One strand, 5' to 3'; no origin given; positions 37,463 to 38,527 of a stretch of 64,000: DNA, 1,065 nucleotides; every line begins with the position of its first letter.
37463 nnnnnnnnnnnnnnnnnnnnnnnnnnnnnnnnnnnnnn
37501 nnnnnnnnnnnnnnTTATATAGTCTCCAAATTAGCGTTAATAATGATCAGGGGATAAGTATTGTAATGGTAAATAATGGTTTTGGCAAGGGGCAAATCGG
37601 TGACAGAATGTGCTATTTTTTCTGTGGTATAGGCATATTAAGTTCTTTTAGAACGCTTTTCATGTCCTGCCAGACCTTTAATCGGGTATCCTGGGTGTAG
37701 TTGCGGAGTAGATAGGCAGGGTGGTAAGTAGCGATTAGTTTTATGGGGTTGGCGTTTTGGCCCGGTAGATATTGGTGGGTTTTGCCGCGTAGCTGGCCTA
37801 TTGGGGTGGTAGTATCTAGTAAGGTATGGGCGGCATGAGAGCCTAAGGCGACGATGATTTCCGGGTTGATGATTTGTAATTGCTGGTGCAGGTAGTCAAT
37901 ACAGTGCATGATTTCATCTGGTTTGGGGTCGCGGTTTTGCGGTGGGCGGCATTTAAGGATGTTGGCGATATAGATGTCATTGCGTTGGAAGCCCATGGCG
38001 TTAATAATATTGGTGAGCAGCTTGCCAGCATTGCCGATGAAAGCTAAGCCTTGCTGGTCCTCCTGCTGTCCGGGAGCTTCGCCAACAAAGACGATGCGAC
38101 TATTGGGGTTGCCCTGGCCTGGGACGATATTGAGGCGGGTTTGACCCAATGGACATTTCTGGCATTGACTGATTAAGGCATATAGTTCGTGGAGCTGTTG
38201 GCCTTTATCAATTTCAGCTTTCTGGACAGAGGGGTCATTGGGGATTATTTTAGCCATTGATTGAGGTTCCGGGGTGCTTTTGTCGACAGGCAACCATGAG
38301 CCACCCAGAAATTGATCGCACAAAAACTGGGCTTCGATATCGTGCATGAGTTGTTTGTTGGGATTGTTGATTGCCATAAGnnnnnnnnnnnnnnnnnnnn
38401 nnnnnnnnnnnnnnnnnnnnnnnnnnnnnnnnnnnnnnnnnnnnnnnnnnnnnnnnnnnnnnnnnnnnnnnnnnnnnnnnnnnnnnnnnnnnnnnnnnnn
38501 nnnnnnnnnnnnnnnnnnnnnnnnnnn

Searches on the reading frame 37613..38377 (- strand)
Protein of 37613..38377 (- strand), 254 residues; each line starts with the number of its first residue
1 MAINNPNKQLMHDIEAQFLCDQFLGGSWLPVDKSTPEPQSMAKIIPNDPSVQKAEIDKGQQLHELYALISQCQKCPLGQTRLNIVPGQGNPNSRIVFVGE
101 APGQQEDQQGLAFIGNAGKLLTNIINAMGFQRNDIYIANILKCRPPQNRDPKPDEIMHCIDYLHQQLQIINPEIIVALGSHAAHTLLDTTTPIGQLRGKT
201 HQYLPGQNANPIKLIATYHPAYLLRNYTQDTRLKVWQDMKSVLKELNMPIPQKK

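Call 3: search_protein_families(library=pfam, proteins=[window:37613-38377:-], max_evalue=0.01)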
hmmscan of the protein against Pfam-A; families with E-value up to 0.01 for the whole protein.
window:37613-38377:- (254 aa): 1 family
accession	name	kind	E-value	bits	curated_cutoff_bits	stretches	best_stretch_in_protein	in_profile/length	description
PF03167.25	UDG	-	2.1e-40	138.5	24.3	1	86-240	1-141/141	Uracil DNA glycosylase superfamily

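Call 4: search_protein_families(library=ncbifam, proteins=[window:37613-38377:-], max_evalue=0.01)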
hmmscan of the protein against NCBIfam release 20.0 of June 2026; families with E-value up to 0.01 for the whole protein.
window:37613-38377:- (254 aa): 3 families
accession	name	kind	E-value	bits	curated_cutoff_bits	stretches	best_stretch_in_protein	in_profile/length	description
TIGR00758.1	UDG_fam4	subfamily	2.6e-63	212.8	125.3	1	72-246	1-170/173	uracil-DNA glycosylase, family 4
NF040953.1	Arch_udg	equivalog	2.1e-62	209.9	250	1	63-242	2-182/184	type-4 uracil-DNA glycosylase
TIGR03914.1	UDG_fam_dom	hypoth_equivalog_domain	1.2e-39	136.3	189.95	1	48-239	31-224/231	UdgX family uracil-DNA binding protein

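Call 23: find_homologous_proteins(query=window:37613-38377:-)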
Query window:37613-38377:- (254 aa): 7991 proteins with E <= 0.001 among 8000 candidates; the best 120 are listed.
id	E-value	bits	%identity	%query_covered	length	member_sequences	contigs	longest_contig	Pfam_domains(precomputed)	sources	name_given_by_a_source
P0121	2.2e-170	583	100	100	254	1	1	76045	PF03167.26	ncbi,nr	ncbi:MAG: uracil-DNA glycosylase [Phycisphaerae bacterium]|nr:uracil-DNA glycosylase [Phycisphaerae 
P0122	4.0e-95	336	61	96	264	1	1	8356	PF03167.26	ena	-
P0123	6.5e-93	329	57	100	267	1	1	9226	PF03167.26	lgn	-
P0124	2.6e-92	327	59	96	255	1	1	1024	PF03167.26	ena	-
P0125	7.0e-92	326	59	100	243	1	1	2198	PF03167.26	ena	-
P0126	3.3e-91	323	64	85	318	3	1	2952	PF03167.26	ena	-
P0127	3.9e-91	323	57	100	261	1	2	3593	PF03167.26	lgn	-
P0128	3.8e-90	320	54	100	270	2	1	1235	PF03167.26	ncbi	-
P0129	4.7e-90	320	59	97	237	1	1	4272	PF03167.26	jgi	-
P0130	1.5e-89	318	56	99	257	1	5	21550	PF03167.26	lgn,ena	-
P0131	4.7e-89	316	56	98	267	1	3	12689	PF03167.26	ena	-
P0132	5.8e-89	316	57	98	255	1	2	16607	PF03167.26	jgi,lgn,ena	-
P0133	9.0e-89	315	57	98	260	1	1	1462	PF03167.26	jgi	jgi:uracil-DNA glycosylase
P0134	1.1e-88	315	57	96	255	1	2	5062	PF03167.26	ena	-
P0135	1.2e-88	315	70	70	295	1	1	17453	PF03167.26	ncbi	-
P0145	5.7e-87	310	55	97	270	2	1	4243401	PF03167.26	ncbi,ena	-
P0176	9.3e-84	299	56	99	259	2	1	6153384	PF03167.26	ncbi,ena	-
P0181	5.5e-83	297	51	99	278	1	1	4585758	PF03167.26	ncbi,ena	-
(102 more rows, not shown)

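Call 24: find_encoding_contigs(protein=P0176, flank=8000, max_places=2)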
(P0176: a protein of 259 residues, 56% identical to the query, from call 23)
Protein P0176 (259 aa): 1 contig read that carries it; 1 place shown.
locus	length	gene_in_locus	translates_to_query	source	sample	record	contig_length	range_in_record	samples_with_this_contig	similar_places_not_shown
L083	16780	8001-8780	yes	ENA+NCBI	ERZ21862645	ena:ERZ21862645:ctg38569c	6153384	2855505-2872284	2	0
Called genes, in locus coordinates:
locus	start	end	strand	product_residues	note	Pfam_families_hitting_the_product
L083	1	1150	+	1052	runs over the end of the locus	PF00884:Sulfatase, PF01663:Phosphodiest (weak), PF16347:SGSH_C (weak), PF04616:Glyco_hydro_43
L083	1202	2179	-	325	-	PF01351:RNase_HII (faint)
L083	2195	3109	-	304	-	PF01148:CTP_transf_1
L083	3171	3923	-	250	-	PF01255:Prenyltransf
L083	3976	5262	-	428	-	PF00709:Adenylsucc_synt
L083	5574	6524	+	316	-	PF00890:FAD_binding_2 (weak), PF01266:DAO (weak), PF01946:Thi4 (faint), PF03486:HI0933_like (faint), PF07992:Pyr_redox_2, PF12831:FAD_oxidored (faint), PF13738:Pyr_redox_3, PF00070:Pyr_redox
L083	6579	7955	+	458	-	PF01078:Mg_chelatase (faint), PF00004:AAA (weak), PF07728:AAA_5 (faint), PF13401:AAA_22 (faint), PF07724:AAA_2, PF00004:AAA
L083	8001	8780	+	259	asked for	PF03167:UDG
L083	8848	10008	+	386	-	PF01381:HTH_3, PF12844:HTH_19 (faint), PF13412:HTH_24 (faint), PF13560:HTH_31 (weak), PF07883:Cupin_2 (faint), PF01381:HTH_3, PF13443:HTH_26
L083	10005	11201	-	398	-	PF03193:RsgA_GTPase, PF01926:MMR_HSR1 (weak)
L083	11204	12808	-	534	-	PF03739:LptF_LptG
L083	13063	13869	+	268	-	PF18912:DZR_2, PF00156:Pribosyltran (weak)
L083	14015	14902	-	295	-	PF04060:FeS, PF13370:Fer4_13 (faint), PF12838:Fer4_7 (weak), PF13187:Fer4_9 (weak), PF14697:Fer4_21, PF00037:Fer4, PF12797:Fer4_2 (weak), PF12837:Fer4_6 (weak)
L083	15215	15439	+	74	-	-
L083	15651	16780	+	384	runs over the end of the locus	PF02670:DXP_reductoisom, PF08436:DXP_redisom_C, PF13288:DXPR_C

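Call 25: find_encoding_contigs(protein=P0145, flank=8000, max_places=2)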
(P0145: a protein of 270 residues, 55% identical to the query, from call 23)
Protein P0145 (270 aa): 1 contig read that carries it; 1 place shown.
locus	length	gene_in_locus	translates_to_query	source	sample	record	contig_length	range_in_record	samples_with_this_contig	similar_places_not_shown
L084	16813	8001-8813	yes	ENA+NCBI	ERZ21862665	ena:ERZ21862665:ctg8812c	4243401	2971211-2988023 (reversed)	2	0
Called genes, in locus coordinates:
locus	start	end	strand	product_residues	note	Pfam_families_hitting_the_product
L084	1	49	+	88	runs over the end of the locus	-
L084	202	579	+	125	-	-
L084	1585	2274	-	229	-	PF00440:TetR_N (weak)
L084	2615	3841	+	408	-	PF00155:Aminotran_1_2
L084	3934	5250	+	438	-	PF00365:PFK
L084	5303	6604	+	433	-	PF04413:Glycos_transf_N, PF00534:Glycos_transf_1 (weak)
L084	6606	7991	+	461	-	PF00004:AAA (weak), PF07728:AAA_5 (faint), PF00004:AAA, PF07724:AAA_2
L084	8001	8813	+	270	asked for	PF03167:UDG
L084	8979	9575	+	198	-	-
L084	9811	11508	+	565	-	PF05157:MshEN, PF13604:AAA_30 (faint), PF00437:T2SSE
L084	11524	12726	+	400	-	PF28597:T2SSF_N (weak), PF00482:T2SSF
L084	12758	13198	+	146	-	PF07963:N_methyl (weak), PF08334:T2SSG, PF22434:PilW_C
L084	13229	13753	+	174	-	-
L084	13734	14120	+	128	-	PF07963:N_methyl (weak)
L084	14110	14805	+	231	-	PF07963:N_methyl, PF11612:T2SSJ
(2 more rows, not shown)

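Call 26: find_encoding_contigs(protein=P0181, flank=8000, max_places=2)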
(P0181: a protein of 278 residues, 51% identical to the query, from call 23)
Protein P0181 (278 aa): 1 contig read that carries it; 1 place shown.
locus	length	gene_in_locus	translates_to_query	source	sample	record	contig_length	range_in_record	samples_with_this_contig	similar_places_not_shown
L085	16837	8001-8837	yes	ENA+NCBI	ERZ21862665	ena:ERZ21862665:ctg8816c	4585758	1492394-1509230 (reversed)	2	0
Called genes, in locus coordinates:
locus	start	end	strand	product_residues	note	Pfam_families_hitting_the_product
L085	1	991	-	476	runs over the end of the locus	PF00890:FAD_binding_2 (weak), PF01134:GIDA, PF01262:AlaDh_PNT_C (faint), PF07992:Pyr_redox_2, PF12831:FAD_oxidored, PF13738:Pyr_redox_3, PF00070:Pyr_redox, PF02852:Pyr_redox_dim, +4 more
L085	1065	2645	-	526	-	PF00364:Biotin_lipoyl, PF25917:BSH_RND (faint), PF25919:BSH_CusB (faint), PF25997:BSH_YhbJ (faint), PF25984:BSH_YknX (faint), PF00364:Biotin_lipoyl, PF02817:E3_binding, PF00198:2-oxoacid_dh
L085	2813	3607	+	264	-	PF00392:GntR (faint), PF08220:HTH_DeoR, PF08279:HTH_11 (weak), PF00455:DeoRC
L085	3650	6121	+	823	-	PF00676:E1_dh, PF02779:Transket_pyr, PF02780:Transketolase_C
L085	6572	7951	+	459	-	PF00004:AAA (weak), PF07728:AAA_5 (faint), PF00004:AAA, PF07724:AAA_2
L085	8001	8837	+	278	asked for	PF03167:UDG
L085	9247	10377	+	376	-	PF03486:HI0933_like, PF13738:Pyr_redox_3 (weak), PF22780:HI0933_like_1st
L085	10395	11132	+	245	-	PF01416:PseudoU_synth_1, PF10105:DUF2344 (weak), PF01416:PseudoU_synth_1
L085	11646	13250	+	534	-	PF25470:DUF7901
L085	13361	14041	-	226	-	PF00857:Isochorismatase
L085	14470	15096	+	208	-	PF02390:Methyltransf_4, PF13649:Methyltransf_25 (faint)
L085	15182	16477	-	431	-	PF13472:Lipase_GDSL_2, PF13385:Laminin_G_3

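Call 30: search_protein_families(library=pfam, proteins=[L083:6579-7955:+], max_evalue=1)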
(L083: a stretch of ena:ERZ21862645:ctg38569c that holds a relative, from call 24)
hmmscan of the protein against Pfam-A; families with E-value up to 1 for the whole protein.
L083:6579-7955:+ (458 aa): 31 families (the best 25 are shown)
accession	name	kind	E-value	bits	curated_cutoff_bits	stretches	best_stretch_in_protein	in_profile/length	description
PF07724.20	AAA_2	-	1.2e-31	110.4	27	2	199-337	14-166/166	AAA domain (Cdc48 subfamily)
PF00004.35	AAA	-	1.2e-18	68.3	21.2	2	242-340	39-129/131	ATPase family associated with various cellular activities (AAA)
PF07728.20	AAA_5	-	1.3e-07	32.2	22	1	55-92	1-39/139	AAA domain (dynein-related subfamily)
PF01078.27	Mg_chelatase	-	1.7e-05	24.8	20.3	1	54-119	23-86/207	Magnesium chelatase, subunit ChlI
PF13401.12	AAA_22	-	1.8e-05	25.5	27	1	55-99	7-54/130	AAA domain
PF13238.12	AAA_18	-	4.8e-05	24.2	29.4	1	56-150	1-92/128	AAA domain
PF13173.12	AAA_14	-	0.00011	22.6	27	1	54-159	3-110/129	AAA domain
PF05496.18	RuvB_N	-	0.00011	22.5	27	1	18-136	8-114/159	Holliday junction DNA helicase RuvB P-loop domain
PF00493.29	MCM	-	0.00051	19.7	23.3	1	10-93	16-96/224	MCM P-loop domain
PF06068.19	TIP49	-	0.0016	18.1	23.8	1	17-123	23-119/347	TIP49 P-loop domain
PF13521.12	AAA_28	-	0.0019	18.9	27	1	56-141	2-85/164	AAA domain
PF13191.12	AAA_16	-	0.002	19.1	32.6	1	51-148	22-104/167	AAA ATPase domain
PF03266.21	NTPase_1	-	0.0024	18.2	23.9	1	55-108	1-54/168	NTPase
PF06414.18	Zeta_toxin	-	0.0027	17.6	22.3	1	49-91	12-56/199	Zeta toxin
PF20030.5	bpMoxR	-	0.0036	16.8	27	1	51-92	29-70/205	MoxR domain in the MoxR-vWA-beta-propeller ternary systems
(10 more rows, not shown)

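Call 32: search_solved_structures(query=window:37613-38377:-, max_evalue=0.001, show_alignments=3)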
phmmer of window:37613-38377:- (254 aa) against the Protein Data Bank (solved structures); distinct sequences matched with E-value up to 0.001: 30.
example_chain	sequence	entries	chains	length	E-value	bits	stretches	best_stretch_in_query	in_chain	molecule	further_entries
1l9g_A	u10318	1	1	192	1.9e-45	158.7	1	67-241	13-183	Conserved hypothetical protein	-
1vk2_A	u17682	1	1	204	2.1e-45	158.5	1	67-241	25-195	Uracil-DNA glycosylase TM0511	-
4zbx_A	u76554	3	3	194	1.1e-42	149.7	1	67-242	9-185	Uracil-DNA glycosylase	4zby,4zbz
1ui0_A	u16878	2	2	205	1.5e-41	145.9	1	64-251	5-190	Uracil-DNA Glycosylase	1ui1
8iir_A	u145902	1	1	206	8.5e-22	81.2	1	61-229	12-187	Type-4 uracil-DNA glycosylase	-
6ajs_A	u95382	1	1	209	4.4e-21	78.9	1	61-229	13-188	Uracil DNA glycosylase superfamily protein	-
8iie_A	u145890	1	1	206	4.4e-21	78.9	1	61-229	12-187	Type-4 uracil-DNA glycosylase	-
6ajo_A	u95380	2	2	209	4.6e-21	78.8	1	61-229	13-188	Uracil DNA glycosylase superfamily protein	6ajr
8iip_A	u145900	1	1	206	4.6e-21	78.8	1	61-229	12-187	Type-4 uracil-DNA glycosylase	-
8iio_A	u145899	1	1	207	4.7e-21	78.8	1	61-229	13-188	Type-4 uracil-DNA glycosylase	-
6iod_A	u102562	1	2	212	4.7e-21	78.8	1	61-229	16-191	Phage SPO1 DNA polymerase-related protein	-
8iin_A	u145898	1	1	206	4.8e-21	78.7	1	61-229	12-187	Type-4 uracil-DNA glycosylase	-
8iim_A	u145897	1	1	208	4.9e-21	78.7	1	61-229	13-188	Type-4 uracil-DNA glycosylase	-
6l6s_A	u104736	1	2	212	4.9e-21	78.7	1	61-229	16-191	Phage SPO1 DNA polymerase-related protein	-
6ioc_A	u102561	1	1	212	4.9e-21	78.7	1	61-229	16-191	Phage SPO1 DNA polymerase-related protein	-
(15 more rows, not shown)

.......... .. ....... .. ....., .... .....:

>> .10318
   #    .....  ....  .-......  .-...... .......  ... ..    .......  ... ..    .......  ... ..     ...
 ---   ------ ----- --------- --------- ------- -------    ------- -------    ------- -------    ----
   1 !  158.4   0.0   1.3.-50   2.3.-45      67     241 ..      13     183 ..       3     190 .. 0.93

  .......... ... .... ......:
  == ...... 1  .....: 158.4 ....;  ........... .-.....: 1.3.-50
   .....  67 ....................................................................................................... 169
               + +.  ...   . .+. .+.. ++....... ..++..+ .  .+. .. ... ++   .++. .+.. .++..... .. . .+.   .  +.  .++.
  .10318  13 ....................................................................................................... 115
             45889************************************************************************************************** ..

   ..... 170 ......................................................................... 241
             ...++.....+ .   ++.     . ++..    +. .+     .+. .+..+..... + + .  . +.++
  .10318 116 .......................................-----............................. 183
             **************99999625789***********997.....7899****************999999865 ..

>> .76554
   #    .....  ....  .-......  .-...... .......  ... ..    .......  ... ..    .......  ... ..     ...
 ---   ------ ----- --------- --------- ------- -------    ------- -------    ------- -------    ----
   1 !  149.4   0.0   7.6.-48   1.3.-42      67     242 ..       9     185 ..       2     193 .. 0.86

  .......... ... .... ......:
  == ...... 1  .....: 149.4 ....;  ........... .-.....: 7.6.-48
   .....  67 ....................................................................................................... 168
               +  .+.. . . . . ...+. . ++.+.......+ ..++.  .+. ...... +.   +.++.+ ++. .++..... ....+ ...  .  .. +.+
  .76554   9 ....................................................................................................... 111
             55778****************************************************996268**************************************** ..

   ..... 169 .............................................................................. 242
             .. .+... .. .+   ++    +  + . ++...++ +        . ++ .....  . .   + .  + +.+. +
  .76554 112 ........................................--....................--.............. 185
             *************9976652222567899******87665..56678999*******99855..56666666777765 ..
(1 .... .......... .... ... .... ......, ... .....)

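Call 41: find_related_loci(query=window:37613-38377:-, collection=metagenome_contigs, flank=6000)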
Query window:37613-38377:- (254 aa) in metagenome_contigs; peptide patterns used: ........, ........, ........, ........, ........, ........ (x = any residue, [..] = any of these).
337 stretches matched a pattern; 7 encode a relative of the query (tblastn E <= 1e-3); 7 distinct loci.
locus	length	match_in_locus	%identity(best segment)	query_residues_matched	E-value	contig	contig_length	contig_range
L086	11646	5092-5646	47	62-254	2e-52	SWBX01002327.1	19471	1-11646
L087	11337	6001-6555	47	62-254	2e-52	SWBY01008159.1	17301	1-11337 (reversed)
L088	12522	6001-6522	43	64-239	3e-49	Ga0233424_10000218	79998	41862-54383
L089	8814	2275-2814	44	40-226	1e-48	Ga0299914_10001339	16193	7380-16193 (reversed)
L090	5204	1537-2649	44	62-247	1e-45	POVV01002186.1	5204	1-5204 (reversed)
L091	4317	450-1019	39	53-246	2e-43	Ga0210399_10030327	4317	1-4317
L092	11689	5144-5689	40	62-247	6e-43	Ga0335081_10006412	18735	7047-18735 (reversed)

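Call 42: find_encoding_contigs(protein=P0122, flank=8000, max_places=2)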
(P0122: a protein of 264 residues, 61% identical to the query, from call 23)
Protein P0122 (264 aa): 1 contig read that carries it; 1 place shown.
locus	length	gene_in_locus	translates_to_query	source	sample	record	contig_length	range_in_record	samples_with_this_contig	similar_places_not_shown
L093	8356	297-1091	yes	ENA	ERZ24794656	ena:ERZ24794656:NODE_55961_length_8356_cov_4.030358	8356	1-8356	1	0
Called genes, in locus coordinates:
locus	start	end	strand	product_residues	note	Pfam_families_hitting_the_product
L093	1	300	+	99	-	?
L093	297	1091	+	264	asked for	PF03167:UDG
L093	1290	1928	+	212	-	PF00753:Lactamase_B, PF12706:Lactamase_B_2 (weak)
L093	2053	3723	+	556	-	PF16697:Yop-YscD_cpl, PF00498:FHA, PF01590:GAF, PF13185:GAF_2, PF13492:GAF_3 (weak), PF02518:HATPase_c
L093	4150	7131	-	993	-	PF02811:PHP, PF07733:DNA_pol3_alpha, PF17657:DNA_pol3_finger, PF14579:HHH_6, PF01336:tRNA_anti-codon (faint)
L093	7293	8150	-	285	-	PF01904:DUF72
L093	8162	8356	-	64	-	?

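Call 43: find_encoding_contigs(protein=P0123, flank=8000, max_places=2)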
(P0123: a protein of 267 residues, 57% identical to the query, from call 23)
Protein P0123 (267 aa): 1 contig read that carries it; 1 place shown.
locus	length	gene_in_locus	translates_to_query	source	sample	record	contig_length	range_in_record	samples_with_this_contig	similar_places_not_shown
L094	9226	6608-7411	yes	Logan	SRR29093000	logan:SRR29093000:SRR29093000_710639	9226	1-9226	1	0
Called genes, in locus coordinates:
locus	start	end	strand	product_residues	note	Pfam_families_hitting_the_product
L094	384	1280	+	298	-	PF00069:Pkinase, PF07714:PK_Tyr_Ser-Thr, PF03109:ABC1 (weak)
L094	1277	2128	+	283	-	PF00149:Metallophos (weak)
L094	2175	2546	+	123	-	-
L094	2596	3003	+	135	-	PF02082:Rrf2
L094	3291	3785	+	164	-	PF16697:Yop-YscD_cpl, PF00498:FHA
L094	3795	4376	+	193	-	PF01035:DNA_binding_1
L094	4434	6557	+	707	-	PF00664:ABC_membrane, PF00005:ABC_tran, PF02463:SMC_N (weak)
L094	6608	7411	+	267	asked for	PF03167:UDG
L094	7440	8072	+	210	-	PF00753:Lactamase_B, PF19583:ODP (weak), PF12706:Lactamase_B_2 (weak)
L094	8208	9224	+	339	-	?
